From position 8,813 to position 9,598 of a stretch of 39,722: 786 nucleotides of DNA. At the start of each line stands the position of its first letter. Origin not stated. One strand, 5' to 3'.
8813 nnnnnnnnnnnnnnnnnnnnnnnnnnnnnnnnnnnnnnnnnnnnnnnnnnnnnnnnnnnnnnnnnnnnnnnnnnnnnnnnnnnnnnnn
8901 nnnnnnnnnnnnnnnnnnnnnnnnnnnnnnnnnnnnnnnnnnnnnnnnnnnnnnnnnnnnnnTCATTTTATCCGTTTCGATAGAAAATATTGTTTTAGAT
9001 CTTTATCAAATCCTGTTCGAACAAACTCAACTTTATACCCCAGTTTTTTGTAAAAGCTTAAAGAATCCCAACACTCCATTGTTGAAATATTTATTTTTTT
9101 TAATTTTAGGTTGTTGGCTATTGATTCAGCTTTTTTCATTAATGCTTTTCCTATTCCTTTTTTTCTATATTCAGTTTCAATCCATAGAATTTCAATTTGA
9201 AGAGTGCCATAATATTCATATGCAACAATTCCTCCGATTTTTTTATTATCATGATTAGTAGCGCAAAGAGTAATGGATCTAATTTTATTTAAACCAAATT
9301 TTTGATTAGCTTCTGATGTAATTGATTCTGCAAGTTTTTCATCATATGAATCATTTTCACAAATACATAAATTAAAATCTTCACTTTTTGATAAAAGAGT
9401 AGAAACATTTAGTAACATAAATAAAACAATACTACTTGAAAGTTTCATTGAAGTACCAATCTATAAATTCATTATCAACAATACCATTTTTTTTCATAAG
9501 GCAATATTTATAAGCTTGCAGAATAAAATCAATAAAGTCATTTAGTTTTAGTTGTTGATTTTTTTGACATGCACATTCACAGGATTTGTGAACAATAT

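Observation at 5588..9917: Coupled operon XRE, signal-peptide GNAT, two-TM GHKL-like sensor and membrane-anchored NB-ARC/TPR STAND NTPase: candidate uncharacterised signalling or defence module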

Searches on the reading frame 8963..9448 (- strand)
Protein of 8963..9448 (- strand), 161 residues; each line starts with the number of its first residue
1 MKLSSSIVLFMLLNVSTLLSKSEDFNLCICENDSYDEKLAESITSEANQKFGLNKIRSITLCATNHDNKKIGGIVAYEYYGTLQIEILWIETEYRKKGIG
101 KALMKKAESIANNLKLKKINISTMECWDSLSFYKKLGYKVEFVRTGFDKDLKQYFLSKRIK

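Call 3: search_protein_families(library=pfam, proteins=[window:8963-9448:-], max_evalue=1)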
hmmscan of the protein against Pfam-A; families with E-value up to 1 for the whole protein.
window:8963-9448:- (161 aa): 9 families
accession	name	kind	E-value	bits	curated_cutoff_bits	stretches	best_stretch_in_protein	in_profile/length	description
PF00583.31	Acetyltransf_1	-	6.5e-12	46.2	20.7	1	60-138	34-116/116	Acetyltransferase (GNAT) family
PF13508.13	Acetyltransf_7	-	8.7e-12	45.7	27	1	65-140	9-84/84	Acetyltransferase (GNAT) domain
PF13673.13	Acetyltransf_10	-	1.3e-09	38.6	23.6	1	63-140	34-109/128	Acetyltransferase (GNAT) domain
PF17013.11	Acetyltransf_15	-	0.00093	19.1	35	1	82-148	72-147/210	Putative acetyl-transferase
PF14542.12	Acetyltransf_CG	-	0.0036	17.8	30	1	68-109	8-51/80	GCN5-related N-acetyl-transferase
PF08445.16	FR47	-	0.023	15.1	22.1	1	85-141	24-80/86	FR47-like protein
PF13880.12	Acetyltransf_13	-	0.068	13.5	22.8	1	85-109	7-31/69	ESCO1/2 acetyl-transferase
PF23209.2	IDM1_C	-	0.071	13.6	33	1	91-128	66-103/140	Increased DNA methylation 1, C-terminal domain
PF06956.16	RtcR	-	0.14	12.1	23.1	1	83-156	38-109/183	Regulator of RNA terminal phosphate cyclase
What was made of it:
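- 8963..9448 (-): Gene 2: GNAT acetyltransferase, 161 aa. Signal-peptide-like N-terminus at aa 1-21 (nt 9386-9448). Acetyl-CoA motif A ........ at aa 95-102 (nt 9143-9166). Pfam Acetyltransf_1/7/10 at about 1e-11 (call 3).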

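Call 4: search_protein_families(library=padloc, proteins=[window:8963-9448:-], max_evalue=1)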
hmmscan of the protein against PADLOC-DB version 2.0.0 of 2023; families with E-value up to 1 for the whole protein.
window:8963-9448:- (161 aa): 0 families

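Call 5: search_protein_families(library=ncbifam, proteins=[window:8963-9448:-], max_evalue=1)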
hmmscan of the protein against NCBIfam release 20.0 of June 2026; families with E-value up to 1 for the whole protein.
window:8963-9448:- (161 aa): 24 families
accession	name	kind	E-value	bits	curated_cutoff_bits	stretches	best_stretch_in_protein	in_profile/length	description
NF053587.1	SpmdActasePaiA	equivalog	1.1e-07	31.8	250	1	82-146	90-151/172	spermidine/spermine N(1)-acetyltransferase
NF002959.0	PRK03624.1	equivalog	6e-07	29.3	124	1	85-142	75-133/147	GNAT family acetyltransferase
NF005840.0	PRK07757.1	equivalog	3.3e-06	27.1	154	1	54-140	39-120/153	N-acetyltransferase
TIGR01575.1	rimI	equivalog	4.2e-06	27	86.4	1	60-149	33-123/132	ribosomal protein S18-alanine N-acetyltransferase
NF007807.0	PRK10514.1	equivalog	4.5e-06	26.7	134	1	81-154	69-137/147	acetyltransferase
NF033150.1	AAC_6p_A49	exception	5.4e-06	26.3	410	1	54-134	48-128/184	aminoglycoside 6'-N-acetyltransferase AacA49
NF033078.2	AAC_6p_Ia_fam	equivalog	5.8e-05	23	265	1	57-125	50-118/181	AAC(6')-Ia family aminoglycoside 6'-N-acetyltransferase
NF040501.1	resist_ArsN2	equivalog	9.1e-05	22.1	125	1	62-140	27-103/133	arsenic resistance N-acetyltransferase ArsN2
NF033083.0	AAC_3_I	equivalog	0.00022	21.4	200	1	50-141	40-137/145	AAC(3)-I family aminoglycoside N-acetyltransferase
TIGR01211.1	ELP3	subfamily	0.00024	19.7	350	1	91-140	466-513/522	tRNA uridine(34) 5-carboxymethylaminomethyl modification radical SAM/GNAT enzyme Elp3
TIGR03585.1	PseH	equivalog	0.00034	20.7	93.1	1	94-146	88-141/156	UDP-4-amino-4,6-dideoxy-N-acetyl-beta-L-altrosamine N-acetyltransferase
NF008212.0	PRK10975.1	equivalog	0.00038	20.3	219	1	68-141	147-223/232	dTDP-4-amino-4,6-dideoxy-D-galactose acyltransferase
NF040503.1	resist_ArsN1a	equivalog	0.00078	19.2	170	1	81-139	76-134/159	arsinothricin resistance N-acetyltransferase ArsN1 family A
NF043067.1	AAC_6p_group_E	equivalog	0.00086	19.2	140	1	85-139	73-128/140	aminoglycoside 6'-N-acetyltransferase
NF000486.1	AAC_6p_Ip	exception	0.0037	17.2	390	1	66-127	39-101/173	aminoglycoside 6'-N-acetyltransferase AAC(6')-Ip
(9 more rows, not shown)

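Call 66: search_dna_similar(query=window:8963-9448:-, collection=plasmids, mode=protein, max_evalue=0.00001, max_rows=25)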
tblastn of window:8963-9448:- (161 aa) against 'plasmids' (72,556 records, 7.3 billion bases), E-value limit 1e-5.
Records with a match: 44; places in all: 45; records where one place covers at least 80% of the query: 28.
Best place of each record, by identity: <60% 44.
By first word of the organism name: Legionella 20; Bacillus 7; Pantoea 5; Arsenophonus 2; Erwinia 2; Novosphingobium 1; Cedecea 1; Paraburkholderia 1; Paracoccus 1; Chimaeribacter 1; and 3 more.
By predicted mobility (MOB-suite, as given by PLSDB): conjugative 23; non-mobilizable 19; mobilizable 2.
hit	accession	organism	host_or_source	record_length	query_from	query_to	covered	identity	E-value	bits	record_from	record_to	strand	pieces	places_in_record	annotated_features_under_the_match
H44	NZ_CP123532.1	Arsenophonus nasoniae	Nasonia vitripennis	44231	2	160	99%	33.7%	8e-13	72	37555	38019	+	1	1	GNAT family N-acetyltransferase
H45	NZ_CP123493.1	Arsenophonus nasoniae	Ixodiphagus hookeri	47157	2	160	99%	31.9%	3e-12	70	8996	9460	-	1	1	GNAT family N-acetyltransferase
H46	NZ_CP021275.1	Legionella pneumophila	Homo sapiens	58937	39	160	76%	39.3%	1e-18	89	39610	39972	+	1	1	GNAT family N-acetyltransferase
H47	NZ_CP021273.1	Legionella pneumophila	Homo sapiens,sputum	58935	39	160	76%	39.3%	1e-18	89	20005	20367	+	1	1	GNAT family N-acetyltransferase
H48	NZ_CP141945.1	Novosphingobium sp. RL4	Rheum palmatum L.,Single ...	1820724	14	160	91%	31.3%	9e-8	57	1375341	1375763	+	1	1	none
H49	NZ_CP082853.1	Legionella anisa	-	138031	27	161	84%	33.6%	1e-14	77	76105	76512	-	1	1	GNAT family N-acetyltransferase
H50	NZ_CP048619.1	Legionella pneumophila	-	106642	27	161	84%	33.6%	5e-14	75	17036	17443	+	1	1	GNAT family N-acetyltransferase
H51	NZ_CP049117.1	Pantoea stewartii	Dracaena sanderiana,cell ...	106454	21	158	86%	32.4%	4e-13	73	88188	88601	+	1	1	GNAT family N-acetyltransferase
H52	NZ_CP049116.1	Pantoea stewartii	Dracaena sanderiana,cell ...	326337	21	158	86%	32.4%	7e-13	72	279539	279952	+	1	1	GNAT family N-acetyltransferase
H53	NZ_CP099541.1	Pantoea stewartii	Oryza sativa,cell culture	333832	21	158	86%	32.4%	7e-13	72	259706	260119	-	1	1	GNAT family N-acetyltransferase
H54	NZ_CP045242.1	Pantoea sp. JZ29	Euphorbia granulata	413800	21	158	86%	32.4%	7e-13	72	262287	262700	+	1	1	GNAT family N-acetyltransferase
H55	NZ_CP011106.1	Legionella pneumophila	Homo sapiens,sputum sample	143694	27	161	84%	32.8%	4e-14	76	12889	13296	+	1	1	GNAT family N-acetyltransferase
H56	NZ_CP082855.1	Legionella anisa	-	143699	27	161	84%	32.8%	4e-14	76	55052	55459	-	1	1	GNAT family N-acetyltransferase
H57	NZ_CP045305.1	Legionella longbeachae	Homo sapiens,Sputum sample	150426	27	161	84%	32.8%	4e-14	76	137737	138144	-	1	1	GNAT family N-acetyltransferase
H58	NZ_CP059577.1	Legionella sp. PC997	Biofilm - potable water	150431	27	161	84%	32.8%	4e-14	76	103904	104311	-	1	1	GNAT family N-acetyltransferase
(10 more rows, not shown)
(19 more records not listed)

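Call 68: get_annotated_region(hit=H44, flank=6000)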
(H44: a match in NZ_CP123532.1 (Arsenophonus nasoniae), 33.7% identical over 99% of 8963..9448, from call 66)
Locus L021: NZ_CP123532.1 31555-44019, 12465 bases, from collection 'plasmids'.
description: Arsenophonus nasoniae strain aNv_CAN plasmid paNv_CAN9, complete sequence
organism: Arsenophonus nasoniae (NCBI taxid 638)
taxonomy: Bacteria; Pseudomonadota; Gammaproteobacteria; Enterobacterales; Morganellaceae; Arsenophonus; Arsenophonus nasoniae
host: -; source: Nasonia vitripennis; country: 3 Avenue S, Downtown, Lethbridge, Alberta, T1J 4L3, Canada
typing (MOB-suite, as given by PLSDB): non-mobilizable
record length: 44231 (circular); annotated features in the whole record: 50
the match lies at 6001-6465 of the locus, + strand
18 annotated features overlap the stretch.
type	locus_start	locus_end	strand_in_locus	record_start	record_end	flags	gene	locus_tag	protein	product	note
CDS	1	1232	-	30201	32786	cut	traC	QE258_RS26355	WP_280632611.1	type IV secretion system protein TraC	-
CDS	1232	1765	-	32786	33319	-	traV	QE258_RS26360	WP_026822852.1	type IV conjugative transfer system lipoprotein TraV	-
CDS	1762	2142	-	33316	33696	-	-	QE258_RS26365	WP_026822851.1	hypothetical protein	-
CDS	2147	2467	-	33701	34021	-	-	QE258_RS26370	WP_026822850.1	hypothetical protein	-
CDS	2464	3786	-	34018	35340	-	-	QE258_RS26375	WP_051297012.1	TrbI/VirB10 family protein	-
CDS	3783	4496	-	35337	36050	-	-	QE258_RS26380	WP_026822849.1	type-F conjugative transfer system secretin TraK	-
CDS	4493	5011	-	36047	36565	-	-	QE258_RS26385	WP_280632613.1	TraE/TraK family type IV conjugative transfer system protein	-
CDS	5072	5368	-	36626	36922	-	traL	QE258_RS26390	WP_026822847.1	type IV conjugative transfer system protein TraL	-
CDS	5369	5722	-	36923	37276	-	-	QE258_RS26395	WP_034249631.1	type IV conjugative transfer system pilin TraA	-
CDS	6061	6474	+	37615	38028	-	-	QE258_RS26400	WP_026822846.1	GNAT family N-acetyltransferase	-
CDS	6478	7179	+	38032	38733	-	-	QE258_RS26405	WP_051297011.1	PAS and helix-turn-helix domain-containing protein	GO:0006355 - regulation of DNA-templated transcription [Evidence IEA]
CDS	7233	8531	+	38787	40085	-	-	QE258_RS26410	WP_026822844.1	cytosine permease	-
CDS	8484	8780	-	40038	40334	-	-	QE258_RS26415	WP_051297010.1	hypothetical protein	-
CDS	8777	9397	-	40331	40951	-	-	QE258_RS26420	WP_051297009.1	helix-turn-helix transcriptional regulator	GO:0006355 - regulation of DNA-templated transcription [Evidence IEA]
CDS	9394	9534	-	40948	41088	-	-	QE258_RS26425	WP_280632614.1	hypothetical protein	-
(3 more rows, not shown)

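Call 69: get_annotated_region(hit=H46, flank=6000)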
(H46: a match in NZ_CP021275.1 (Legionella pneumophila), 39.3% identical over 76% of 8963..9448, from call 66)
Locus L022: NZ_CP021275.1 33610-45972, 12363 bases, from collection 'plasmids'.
description: Legionella pneumophila strain D-4040 plasmid unnamed1, complete sequence
organism: Legionella pneumophila (NCBI taxid 446)
taxonomy: Bacteria; Pseudomonadota; Gammaproteobacteria; Legionellales; Legionellaceae; Legionella; Legionella pneumophila
host: -; source: Homo sapiens; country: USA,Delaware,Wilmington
typing (MOB-suite, as given by PLSDB): conjugative; replicon rep_cluster_522; relaxase MOBF; mating-pair formation MPF_F
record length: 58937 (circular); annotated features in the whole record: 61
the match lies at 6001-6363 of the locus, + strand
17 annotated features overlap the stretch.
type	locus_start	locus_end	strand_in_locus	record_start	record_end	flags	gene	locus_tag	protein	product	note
CDS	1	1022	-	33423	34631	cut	-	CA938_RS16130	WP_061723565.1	AAA family ATPase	-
CDS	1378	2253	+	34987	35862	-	-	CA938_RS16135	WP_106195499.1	ParB/RepB/Spo0J family partition protein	GO:0007059 - chromosome segregation [Evidence IEA]; GO:0000910 - cytokinesis [Evidence IEA]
CDS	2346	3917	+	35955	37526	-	-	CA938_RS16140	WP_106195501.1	ATP-binding protein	-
CDS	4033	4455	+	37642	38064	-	-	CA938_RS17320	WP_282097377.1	GNAT family N-acetyltransferase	-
CDS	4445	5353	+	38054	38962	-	-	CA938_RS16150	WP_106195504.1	aminoglycoside phosphotransferase family protein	GO:0006468 - protein phosphorylation [Evidence IEA]; GO:0019748 - secondary metabolic process [Evidence IEA]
CDS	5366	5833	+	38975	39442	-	-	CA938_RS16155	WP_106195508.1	GNAT family N-acetyltransferase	-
CDS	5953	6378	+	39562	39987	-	-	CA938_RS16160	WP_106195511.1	GNAT family N-acetyltransferase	-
CDS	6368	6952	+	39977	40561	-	-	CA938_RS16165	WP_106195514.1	pyridoxamine 5'-phosphate oxidase family protein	-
CDS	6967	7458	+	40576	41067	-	-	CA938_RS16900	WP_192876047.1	GNAT family N-acetyltransferase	-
CDS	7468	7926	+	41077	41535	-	-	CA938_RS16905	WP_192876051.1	GNAT family N-acetyltransferase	-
CDS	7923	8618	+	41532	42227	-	-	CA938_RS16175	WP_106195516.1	cyclase family protein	-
CDS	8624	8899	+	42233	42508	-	-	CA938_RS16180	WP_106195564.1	GIY-YIG nuclease family protein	-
CDS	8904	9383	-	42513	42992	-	-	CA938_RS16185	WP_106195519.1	GNAT family protein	-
CDS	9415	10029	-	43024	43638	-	-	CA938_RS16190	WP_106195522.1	recombinase family protein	GO:0006310 - DNA recombination [Evidence IEA]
CDS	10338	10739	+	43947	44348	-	-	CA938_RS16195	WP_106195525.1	type II toxin-antitoxin system RelE/ParE family toxin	-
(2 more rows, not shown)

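Call 91: search_solved_structures(query=window:8963-9448:-, max_evalue=0.01)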
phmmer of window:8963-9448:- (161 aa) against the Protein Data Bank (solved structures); distinct sequences matched with E-value up to 0.01: 8.
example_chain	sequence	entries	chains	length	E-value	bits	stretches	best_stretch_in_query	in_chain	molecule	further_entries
1y9w_A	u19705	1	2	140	2.6e-09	40.5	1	56-160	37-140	Acetyltransferase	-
2g3a_A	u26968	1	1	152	1.1e-05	28.7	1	38-138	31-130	acetyltransferase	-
1tiq_A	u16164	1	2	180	0.00011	25.5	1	82-140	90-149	Protease synthase and sporulation negative regulatory protein PAI 1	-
6ao7_A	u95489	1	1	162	0.00021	24.6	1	61-150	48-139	Acetyltransferase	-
2atr_A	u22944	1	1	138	0.003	20.9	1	79-140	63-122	acetyltransferase, GNAT family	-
3pp9_A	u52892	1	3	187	0.0031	20.8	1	27-140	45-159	Putative streptothricin acetyltransferase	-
2aj6_A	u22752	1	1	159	0.0048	20.2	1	82-146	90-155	hypothetical protein MW0638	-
3jvn_A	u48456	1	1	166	0.01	19.2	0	84-139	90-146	Acetyltransferase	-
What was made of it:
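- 8963..9448 (-): Nearest solved structures are 1y9w, 2g3a and PaiA, with no tRNA-acetylating toxin among them (call 91).
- On GNAT toxin / antitoxin pairs (TacAT, AtaRT, KacAT): No such toxin among PDB sequence matches at E<=0.01 (call 91).
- Among solved structures the GNAT matches 1y9w, 2g3a, PaiA and similar enzymes, with no TacT/AtaT/KacT-type toxin at E<=0.01 (call 91).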

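Call 110: search_protein_families(library=pfam, proteins=[L021:6478-7179:+], max_evalue=0.001)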
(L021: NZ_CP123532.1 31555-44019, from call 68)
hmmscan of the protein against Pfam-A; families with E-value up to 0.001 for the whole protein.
L021:6478-7179:+ (233 aa): 4 families
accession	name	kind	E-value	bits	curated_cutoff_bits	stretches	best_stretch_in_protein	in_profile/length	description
PF00196.25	GerE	-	3.7e-08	33.3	23.5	1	158-206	5-53/57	Bacterial regulatory proteins, luxR family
PF08281.18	Sigma70_r4_2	-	3.2e-06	27.1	25.7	1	164-192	19-48/54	Sigma-70, region 4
PF08448.16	PAS_4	-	9.3e-06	26.3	23.1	1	22-125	2-100/110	PAS fold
PF13518.12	HTH_28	-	0.00071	20.1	25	0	161-192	3-34/52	Helix-turn-helix domain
